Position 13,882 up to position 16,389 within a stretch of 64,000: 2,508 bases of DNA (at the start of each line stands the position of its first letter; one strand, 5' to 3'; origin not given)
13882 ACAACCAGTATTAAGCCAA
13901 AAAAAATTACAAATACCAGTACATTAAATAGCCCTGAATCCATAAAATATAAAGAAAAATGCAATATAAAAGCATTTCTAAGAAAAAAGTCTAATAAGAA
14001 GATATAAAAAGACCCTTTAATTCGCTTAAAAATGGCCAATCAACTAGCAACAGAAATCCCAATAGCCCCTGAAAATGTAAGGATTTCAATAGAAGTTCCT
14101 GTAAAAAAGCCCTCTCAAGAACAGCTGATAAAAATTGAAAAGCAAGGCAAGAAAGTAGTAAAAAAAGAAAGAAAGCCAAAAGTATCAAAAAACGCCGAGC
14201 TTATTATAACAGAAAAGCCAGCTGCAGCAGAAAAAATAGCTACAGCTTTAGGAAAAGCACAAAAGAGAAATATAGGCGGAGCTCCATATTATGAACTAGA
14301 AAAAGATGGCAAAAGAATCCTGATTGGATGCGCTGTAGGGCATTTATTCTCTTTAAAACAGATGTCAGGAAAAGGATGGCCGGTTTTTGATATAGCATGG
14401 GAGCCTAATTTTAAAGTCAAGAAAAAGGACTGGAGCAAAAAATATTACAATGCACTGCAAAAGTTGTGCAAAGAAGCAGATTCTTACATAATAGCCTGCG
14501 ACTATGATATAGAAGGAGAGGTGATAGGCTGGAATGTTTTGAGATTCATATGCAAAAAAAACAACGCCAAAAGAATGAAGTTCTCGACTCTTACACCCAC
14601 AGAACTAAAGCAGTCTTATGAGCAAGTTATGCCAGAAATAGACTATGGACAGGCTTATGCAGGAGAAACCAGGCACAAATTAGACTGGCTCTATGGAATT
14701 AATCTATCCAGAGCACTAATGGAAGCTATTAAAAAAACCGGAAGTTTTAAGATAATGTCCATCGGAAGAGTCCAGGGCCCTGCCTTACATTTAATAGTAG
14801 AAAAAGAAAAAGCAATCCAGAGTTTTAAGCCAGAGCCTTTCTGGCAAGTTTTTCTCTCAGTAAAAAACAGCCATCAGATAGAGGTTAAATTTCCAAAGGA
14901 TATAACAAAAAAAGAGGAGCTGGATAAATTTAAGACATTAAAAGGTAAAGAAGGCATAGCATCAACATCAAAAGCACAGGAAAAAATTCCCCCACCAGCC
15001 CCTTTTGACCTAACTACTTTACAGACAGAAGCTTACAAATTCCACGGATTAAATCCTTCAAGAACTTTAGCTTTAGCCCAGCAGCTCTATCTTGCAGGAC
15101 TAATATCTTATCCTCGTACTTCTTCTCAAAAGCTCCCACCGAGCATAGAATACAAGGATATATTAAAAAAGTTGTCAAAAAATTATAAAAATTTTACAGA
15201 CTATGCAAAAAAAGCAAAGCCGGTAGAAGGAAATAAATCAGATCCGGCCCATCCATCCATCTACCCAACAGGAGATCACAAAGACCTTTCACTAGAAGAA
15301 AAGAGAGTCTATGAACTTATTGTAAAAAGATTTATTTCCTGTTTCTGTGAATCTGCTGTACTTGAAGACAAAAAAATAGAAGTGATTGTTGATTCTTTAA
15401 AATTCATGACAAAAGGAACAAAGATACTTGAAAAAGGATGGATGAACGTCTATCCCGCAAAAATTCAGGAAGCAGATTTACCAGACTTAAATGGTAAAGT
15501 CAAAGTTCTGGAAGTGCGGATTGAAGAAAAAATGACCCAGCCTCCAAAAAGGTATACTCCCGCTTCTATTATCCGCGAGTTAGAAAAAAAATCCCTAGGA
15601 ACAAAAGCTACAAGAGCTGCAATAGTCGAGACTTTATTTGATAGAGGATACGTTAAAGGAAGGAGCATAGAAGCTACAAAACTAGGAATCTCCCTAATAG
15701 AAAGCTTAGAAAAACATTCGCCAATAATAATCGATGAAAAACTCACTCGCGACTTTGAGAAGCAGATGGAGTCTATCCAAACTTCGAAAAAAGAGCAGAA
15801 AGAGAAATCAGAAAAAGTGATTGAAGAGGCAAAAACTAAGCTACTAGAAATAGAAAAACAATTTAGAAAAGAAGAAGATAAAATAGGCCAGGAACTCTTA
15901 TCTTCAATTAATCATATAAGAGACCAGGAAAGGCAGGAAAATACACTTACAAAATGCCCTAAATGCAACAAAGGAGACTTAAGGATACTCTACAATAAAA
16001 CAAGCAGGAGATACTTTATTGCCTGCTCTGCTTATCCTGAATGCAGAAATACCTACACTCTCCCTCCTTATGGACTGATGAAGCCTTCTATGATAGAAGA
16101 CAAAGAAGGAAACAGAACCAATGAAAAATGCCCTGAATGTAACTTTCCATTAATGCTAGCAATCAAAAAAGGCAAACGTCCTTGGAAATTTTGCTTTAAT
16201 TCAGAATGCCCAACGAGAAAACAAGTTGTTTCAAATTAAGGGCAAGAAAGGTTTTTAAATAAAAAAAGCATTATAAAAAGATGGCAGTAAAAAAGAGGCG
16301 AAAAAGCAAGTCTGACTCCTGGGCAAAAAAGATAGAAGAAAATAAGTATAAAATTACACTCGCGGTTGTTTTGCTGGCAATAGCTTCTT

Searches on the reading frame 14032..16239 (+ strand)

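Call 11: search_protein_families(library=pfam, proteins=[window:14032-16239:+], max_evalue=0.001)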
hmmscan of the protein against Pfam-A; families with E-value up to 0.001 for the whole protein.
window:14032-16239:+ (735 aa): 3 families
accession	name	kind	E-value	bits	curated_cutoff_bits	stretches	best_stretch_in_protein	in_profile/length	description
PF01131.25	Topoisom_bac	-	9.9e-113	377.7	35.1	1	203-591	2-408/411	DNA topoisomerase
PF01751.28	Toprim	-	8.6e-14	51.9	23.1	1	56-186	1-95/96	Toprim domain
PF01396.24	Zn_ribbon_Top1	-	4.3e-09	36.4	32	1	641-679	3-38/39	Topoisomerase DNA binding C4 zinc finger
